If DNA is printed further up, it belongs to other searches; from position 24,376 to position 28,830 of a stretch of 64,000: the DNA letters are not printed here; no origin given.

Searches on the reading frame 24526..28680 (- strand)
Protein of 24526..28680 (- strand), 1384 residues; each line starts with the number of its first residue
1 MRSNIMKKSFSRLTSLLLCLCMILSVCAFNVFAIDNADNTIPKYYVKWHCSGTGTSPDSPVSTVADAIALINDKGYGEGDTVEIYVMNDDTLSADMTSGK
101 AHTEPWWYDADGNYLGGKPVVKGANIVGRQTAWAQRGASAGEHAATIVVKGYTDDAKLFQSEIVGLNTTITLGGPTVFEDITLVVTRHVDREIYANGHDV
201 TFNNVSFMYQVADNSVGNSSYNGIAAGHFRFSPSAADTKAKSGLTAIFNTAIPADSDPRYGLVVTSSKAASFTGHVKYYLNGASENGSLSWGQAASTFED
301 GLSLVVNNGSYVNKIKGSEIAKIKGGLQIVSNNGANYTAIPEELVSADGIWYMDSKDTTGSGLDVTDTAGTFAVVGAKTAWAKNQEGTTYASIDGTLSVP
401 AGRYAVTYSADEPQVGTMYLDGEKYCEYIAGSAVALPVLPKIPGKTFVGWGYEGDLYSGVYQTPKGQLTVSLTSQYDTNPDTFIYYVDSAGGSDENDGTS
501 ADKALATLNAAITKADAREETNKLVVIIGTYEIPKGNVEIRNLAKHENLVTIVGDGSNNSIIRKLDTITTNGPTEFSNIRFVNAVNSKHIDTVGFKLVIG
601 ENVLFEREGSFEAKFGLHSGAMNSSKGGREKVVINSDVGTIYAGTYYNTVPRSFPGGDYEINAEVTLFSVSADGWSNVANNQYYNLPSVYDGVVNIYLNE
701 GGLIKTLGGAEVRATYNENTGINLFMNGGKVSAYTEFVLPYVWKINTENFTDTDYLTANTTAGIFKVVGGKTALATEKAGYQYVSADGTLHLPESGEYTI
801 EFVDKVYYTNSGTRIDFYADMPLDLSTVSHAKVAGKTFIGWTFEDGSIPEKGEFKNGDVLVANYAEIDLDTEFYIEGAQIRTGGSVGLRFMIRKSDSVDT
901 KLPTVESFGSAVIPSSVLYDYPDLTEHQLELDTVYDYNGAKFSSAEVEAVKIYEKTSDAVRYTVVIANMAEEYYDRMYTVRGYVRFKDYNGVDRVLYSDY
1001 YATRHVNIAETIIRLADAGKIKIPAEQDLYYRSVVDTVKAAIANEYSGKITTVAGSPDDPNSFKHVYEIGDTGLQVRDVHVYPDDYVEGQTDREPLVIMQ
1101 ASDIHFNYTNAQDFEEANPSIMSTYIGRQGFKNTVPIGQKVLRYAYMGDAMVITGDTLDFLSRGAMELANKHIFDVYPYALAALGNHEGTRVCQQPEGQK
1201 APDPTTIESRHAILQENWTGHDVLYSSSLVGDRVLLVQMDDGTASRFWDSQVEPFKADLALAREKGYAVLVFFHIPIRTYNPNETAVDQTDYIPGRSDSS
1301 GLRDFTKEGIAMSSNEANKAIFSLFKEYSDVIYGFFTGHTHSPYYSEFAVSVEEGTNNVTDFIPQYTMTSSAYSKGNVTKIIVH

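Call 89: search_protein_families(library=pfam, proteins=[window:24526-28680:-], max_evalue=0.0001)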
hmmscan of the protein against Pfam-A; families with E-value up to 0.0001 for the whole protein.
window:24526-28680:- (1384 aa): 1 family
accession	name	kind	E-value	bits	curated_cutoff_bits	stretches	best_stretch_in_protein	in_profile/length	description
PF00149.33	Metallophos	-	4.7e-06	27.6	21.5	1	1098-1343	3-191/191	Calcineurin-like phosphoesterase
